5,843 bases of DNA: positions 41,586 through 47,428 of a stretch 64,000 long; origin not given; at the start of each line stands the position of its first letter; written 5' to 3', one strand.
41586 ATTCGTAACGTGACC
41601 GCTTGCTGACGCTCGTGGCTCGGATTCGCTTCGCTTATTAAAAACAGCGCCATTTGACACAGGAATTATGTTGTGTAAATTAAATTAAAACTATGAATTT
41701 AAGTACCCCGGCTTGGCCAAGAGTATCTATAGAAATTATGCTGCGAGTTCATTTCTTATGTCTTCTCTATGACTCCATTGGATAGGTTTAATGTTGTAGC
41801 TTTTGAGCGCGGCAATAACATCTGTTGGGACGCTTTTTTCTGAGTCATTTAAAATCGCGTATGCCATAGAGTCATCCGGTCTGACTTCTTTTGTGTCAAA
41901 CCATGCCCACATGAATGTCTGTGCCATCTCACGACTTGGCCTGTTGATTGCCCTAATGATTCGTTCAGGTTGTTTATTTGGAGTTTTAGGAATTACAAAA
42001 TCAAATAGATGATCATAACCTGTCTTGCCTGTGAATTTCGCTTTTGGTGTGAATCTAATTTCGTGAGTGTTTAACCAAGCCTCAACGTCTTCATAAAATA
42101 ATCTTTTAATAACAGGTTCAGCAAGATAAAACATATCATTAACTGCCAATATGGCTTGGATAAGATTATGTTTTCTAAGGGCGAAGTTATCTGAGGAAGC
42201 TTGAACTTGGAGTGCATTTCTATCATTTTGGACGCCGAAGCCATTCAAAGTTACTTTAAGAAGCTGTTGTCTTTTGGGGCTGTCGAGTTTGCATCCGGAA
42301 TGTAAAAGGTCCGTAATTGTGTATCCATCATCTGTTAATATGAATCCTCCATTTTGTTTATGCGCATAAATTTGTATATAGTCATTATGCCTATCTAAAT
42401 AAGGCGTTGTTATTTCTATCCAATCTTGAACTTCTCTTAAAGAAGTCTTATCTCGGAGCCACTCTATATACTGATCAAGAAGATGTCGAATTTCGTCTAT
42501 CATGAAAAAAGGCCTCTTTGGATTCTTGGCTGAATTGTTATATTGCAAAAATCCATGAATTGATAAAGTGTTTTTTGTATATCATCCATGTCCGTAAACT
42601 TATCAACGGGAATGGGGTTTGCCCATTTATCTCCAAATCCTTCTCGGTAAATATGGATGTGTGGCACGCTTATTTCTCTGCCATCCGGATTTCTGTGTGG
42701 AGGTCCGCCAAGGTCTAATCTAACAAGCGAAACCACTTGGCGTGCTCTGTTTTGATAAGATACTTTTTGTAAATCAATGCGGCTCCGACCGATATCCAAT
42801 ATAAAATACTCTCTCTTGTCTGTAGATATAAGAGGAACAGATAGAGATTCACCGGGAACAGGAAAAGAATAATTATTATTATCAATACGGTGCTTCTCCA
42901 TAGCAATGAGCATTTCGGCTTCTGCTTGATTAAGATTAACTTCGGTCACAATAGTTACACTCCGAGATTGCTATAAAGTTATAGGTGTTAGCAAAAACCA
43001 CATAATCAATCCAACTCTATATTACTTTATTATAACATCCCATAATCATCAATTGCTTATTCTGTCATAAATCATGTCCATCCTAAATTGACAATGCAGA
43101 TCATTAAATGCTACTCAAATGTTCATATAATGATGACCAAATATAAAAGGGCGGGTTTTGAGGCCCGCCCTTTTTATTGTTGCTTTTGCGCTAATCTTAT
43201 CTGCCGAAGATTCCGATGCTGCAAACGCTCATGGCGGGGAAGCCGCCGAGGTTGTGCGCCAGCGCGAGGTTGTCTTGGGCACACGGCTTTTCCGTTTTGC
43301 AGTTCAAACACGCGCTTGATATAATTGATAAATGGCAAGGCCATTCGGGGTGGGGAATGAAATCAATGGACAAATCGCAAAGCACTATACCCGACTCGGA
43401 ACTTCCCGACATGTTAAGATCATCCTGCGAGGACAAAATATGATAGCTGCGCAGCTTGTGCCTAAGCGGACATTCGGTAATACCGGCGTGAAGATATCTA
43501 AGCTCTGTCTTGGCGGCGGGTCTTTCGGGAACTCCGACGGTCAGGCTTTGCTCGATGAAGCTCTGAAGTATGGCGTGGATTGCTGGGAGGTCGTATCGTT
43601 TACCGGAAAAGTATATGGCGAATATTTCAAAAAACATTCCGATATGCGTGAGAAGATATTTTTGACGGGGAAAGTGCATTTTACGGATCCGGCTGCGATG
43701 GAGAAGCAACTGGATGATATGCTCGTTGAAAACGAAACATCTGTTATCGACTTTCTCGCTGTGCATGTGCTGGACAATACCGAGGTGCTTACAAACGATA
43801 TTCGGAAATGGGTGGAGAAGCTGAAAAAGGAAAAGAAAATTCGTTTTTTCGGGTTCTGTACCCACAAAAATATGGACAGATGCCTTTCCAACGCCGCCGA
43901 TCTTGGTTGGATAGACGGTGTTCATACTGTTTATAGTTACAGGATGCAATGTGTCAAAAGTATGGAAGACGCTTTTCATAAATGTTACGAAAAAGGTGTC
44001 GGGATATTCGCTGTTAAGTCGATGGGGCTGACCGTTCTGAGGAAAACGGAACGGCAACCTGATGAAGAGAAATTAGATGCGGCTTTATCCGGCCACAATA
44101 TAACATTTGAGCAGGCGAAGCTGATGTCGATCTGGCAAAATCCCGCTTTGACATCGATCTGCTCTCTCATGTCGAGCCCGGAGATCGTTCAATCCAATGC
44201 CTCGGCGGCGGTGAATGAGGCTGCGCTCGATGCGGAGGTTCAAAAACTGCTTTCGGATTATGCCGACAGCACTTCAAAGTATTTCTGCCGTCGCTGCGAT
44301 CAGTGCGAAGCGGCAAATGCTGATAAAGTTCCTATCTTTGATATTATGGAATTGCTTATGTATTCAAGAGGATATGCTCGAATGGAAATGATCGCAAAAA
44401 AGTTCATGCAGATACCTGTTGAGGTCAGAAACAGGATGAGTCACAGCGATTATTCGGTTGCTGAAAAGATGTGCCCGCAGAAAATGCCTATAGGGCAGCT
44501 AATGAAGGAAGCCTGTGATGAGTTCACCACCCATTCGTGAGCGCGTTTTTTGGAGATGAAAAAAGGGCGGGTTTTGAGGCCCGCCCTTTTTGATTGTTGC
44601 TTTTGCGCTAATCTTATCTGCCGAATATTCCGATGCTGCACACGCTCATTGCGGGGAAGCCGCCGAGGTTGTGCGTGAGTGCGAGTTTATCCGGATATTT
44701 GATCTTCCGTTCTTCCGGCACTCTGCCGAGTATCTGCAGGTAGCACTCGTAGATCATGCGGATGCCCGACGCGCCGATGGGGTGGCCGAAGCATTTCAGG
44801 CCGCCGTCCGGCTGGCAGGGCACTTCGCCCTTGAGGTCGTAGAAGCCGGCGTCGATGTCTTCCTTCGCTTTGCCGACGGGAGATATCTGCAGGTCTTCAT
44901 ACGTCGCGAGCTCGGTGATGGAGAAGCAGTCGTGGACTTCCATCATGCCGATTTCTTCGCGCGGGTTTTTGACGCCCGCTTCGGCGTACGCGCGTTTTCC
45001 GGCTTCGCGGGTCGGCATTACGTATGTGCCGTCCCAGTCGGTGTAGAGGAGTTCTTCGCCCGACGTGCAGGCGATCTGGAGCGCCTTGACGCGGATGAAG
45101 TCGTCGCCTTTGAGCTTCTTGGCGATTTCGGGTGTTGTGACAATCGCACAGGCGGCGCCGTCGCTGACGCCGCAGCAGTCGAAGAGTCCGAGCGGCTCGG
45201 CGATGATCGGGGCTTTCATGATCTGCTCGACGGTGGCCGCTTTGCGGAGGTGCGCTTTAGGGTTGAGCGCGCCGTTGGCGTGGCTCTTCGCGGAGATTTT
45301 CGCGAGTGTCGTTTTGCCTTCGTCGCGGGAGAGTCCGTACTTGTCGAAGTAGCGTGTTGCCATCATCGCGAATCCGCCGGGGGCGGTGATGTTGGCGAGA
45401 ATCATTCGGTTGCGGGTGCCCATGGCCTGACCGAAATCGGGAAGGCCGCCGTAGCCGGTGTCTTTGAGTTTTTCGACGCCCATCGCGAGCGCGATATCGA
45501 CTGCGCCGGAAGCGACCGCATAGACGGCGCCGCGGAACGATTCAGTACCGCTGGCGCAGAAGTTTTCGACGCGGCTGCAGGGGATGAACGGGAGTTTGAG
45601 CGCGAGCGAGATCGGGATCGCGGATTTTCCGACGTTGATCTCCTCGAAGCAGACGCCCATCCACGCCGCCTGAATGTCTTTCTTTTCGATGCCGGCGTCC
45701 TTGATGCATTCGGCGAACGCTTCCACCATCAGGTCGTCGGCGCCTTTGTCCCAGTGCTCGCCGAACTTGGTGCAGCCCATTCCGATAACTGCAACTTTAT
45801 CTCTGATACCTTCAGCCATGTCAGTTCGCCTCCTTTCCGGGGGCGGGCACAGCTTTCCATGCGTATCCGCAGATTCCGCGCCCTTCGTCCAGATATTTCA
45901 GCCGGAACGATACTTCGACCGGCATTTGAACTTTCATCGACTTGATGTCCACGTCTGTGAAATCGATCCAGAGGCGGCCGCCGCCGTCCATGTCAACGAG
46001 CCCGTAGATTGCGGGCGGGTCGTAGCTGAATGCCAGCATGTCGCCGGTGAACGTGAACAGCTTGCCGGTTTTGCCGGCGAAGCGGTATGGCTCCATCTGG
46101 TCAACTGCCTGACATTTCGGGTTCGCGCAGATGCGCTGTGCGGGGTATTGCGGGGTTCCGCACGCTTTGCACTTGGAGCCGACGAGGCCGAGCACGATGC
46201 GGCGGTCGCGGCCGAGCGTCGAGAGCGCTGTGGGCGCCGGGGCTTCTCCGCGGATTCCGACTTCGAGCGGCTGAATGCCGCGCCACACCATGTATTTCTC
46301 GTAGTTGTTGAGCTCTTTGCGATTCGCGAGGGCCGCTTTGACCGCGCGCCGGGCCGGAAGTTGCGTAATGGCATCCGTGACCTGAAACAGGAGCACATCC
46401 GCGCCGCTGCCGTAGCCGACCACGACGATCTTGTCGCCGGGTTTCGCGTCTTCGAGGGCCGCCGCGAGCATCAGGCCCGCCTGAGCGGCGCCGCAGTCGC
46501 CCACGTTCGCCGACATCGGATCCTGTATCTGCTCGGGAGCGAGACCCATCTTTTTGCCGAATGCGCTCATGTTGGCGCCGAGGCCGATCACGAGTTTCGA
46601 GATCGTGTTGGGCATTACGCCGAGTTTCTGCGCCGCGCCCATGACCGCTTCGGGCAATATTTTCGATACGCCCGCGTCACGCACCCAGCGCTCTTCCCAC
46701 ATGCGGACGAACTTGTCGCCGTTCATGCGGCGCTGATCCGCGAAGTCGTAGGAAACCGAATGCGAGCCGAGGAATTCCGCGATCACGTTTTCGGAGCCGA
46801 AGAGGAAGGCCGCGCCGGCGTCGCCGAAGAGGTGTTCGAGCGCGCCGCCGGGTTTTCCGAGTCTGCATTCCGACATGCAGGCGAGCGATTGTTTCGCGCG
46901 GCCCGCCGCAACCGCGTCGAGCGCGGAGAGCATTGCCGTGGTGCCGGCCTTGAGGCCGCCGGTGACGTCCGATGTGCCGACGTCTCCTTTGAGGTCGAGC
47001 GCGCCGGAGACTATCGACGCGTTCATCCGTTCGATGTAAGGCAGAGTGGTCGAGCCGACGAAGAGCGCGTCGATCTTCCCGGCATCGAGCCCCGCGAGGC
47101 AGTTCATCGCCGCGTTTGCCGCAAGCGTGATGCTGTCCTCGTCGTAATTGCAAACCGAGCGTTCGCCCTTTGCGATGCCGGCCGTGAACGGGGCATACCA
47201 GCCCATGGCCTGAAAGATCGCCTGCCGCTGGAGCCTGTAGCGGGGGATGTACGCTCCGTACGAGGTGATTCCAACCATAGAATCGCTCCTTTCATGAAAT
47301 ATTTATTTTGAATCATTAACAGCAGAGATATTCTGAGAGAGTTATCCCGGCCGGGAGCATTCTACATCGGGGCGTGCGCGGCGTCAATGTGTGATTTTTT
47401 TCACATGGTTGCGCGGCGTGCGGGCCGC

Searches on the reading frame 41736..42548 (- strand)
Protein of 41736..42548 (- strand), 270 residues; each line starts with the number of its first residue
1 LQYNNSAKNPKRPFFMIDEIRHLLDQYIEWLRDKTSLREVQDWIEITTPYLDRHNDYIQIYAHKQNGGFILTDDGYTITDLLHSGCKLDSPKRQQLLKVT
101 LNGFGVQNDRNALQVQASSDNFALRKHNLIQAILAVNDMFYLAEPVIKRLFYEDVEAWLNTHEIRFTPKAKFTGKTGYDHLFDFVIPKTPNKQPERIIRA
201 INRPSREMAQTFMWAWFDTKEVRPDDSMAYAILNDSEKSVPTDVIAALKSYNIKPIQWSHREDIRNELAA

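Call 25: search_protein_families(library=pfam, proteins=[window:41736-42548:-], max_evalue=0.001)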
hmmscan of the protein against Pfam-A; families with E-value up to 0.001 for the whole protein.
window:41736-42548:- (270 aa): 2 families
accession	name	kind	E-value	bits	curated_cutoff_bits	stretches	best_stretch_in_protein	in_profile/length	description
PF08862.16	DUF1829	-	6.1e-31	107.2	22.2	1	174-261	1-87/87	Domain of unknown function DUF1829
PF08861.15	DUF1828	-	3.2e-28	98.3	22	1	48-136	1-91/91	Domain of unknown function DUF1828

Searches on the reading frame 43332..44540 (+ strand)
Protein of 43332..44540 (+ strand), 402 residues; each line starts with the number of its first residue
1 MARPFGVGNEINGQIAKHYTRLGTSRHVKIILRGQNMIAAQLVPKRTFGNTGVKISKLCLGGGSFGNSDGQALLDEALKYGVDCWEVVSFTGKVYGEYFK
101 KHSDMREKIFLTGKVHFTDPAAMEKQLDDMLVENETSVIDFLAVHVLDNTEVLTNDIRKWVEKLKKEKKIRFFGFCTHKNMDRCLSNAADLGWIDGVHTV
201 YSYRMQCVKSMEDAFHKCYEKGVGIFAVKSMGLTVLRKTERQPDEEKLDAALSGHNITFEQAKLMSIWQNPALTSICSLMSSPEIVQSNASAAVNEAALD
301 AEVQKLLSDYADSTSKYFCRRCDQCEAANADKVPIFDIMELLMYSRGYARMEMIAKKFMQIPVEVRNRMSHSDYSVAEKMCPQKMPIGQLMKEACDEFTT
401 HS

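Call 25: search_protein_families(library=pfam, proteins=[window:43332-44540:+], max_evalue=0.001)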
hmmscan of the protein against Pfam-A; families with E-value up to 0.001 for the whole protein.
window:43332-44540:+ (402 aa): 1 family
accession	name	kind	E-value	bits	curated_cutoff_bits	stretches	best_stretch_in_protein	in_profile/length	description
PF00248.27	Aldo_ket_red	-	2.3e-09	37.2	24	1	57-245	1-206/291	Aldo/keto reductase family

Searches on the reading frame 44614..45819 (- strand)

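Call 16: search_protein_families(library=pfam, proteins=[window:44614-45819:-], max_evalue=0.001)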
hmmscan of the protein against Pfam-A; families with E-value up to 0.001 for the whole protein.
window:44614-45819:- (401 aa): 3 families
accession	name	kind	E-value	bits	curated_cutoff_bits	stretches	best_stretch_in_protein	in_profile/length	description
PF22691.2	Thiolase_C_1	-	1.5e-26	93.3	28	1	263-395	14-140/144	Thiolase C-terminal domain-like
PF00108.29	Thiolase_N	-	1.5e-20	74.1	26.4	1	9-229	1-258/260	Thiolase, N-terminal domain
PF02803.24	Thiolase_C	-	1.4e-06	28.4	27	1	273-359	27-93/123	Thiolase, C-terminal domain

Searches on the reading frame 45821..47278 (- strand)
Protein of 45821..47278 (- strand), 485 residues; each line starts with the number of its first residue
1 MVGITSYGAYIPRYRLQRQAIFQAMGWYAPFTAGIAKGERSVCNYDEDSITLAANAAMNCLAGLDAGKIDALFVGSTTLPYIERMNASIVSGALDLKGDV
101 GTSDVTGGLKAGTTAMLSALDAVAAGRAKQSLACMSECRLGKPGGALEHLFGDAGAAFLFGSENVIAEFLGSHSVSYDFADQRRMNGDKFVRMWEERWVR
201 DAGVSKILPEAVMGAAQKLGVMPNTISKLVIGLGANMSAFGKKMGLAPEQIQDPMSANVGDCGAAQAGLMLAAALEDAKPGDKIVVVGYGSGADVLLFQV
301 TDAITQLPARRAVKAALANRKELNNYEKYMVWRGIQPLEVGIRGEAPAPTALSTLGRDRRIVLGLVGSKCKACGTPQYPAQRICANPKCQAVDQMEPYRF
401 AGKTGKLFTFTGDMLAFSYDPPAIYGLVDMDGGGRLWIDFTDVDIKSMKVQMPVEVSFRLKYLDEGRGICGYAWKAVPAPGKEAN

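Call 16: search_protein_families(library=pfam, proteins=[window:45821-47278:-], max_evalue=0.001)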
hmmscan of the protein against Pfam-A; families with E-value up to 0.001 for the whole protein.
window:45821-47278:- (485 aa): 3 families
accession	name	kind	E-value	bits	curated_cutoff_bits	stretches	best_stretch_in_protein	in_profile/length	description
PF01796.24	OB_ChsH2_C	-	3.6e-09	36.8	27.1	1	400-459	3-65/65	ChsH2, C-terminal OB-fold domain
PF12172.15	zf-ChsH2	-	9.2e-07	29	23.2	1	365-391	9-32/37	ChsH2, rubredoxin-like zinc ribbon domain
PF08541.16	ACP_syn_III_C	-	9.1e-06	26.2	26.6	1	237-293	24-81/90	3-Oxoacyl-[acyl-carrier-protein (ACP)] synthase III C terminal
